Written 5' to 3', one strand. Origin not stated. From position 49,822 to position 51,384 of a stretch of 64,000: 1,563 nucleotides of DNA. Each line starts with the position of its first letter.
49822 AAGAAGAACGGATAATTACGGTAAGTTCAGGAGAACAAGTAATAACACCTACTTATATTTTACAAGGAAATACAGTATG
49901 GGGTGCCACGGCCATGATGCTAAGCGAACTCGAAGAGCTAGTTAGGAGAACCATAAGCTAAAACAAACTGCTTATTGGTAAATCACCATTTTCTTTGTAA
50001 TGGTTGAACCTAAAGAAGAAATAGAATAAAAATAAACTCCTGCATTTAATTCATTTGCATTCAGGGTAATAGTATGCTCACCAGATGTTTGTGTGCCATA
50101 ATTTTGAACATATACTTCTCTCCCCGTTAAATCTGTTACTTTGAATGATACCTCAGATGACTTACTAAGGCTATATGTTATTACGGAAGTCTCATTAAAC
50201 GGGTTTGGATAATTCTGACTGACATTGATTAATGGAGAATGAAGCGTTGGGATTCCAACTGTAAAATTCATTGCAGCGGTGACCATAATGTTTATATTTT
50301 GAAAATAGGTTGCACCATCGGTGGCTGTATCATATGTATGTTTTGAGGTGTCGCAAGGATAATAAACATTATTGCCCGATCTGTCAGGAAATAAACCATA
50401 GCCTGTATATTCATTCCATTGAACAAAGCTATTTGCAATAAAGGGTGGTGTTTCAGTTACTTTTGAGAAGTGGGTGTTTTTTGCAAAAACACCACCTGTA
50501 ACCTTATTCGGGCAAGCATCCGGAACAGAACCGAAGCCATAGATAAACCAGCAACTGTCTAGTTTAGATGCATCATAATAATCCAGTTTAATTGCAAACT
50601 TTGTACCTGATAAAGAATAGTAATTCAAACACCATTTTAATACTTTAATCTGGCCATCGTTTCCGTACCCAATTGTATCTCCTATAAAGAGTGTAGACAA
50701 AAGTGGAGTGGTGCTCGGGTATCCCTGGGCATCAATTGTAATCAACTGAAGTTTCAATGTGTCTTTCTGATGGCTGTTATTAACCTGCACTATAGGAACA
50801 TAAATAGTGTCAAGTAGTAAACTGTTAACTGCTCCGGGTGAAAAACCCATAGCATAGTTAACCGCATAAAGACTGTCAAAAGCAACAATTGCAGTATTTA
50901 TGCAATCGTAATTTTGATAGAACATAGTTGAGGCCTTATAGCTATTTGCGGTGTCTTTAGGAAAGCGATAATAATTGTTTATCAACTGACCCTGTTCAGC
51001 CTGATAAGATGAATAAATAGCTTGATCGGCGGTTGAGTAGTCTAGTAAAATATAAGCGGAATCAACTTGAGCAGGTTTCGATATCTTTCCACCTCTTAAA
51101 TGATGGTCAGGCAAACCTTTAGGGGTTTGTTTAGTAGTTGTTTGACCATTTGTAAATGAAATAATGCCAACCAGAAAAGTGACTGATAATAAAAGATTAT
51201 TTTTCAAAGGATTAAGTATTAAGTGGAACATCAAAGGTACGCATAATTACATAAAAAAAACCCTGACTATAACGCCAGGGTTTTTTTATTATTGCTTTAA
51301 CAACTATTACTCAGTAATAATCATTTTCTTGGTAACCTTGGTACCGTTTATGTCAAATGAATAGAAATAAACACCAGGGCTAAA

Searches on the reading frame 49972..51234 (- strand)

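Call 46: search_protein_families(library=pfam, proteins=[window:49972-51234:-], max_evalue=0.001)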
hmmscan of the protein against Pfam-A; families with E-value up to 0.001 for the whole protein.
window:49972-51234:- (420 aa): 3 families
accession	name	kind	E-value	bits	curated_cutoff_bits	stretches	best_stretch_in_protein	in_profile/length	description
PF18962.6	Por_Secre_tail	-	2.4e-12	47.4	27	1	342-418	2-75/75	Secretion system C-terminal sorting domain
PF13860.13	FlgD_ig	-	5e-05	23.6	27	1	355-406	18-74/79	FlgD Ig-like domain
PF13585.12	CHU_C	-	0.00043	20.8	27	0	346-415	14-81/86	CHU_C Type IX secretion signal domain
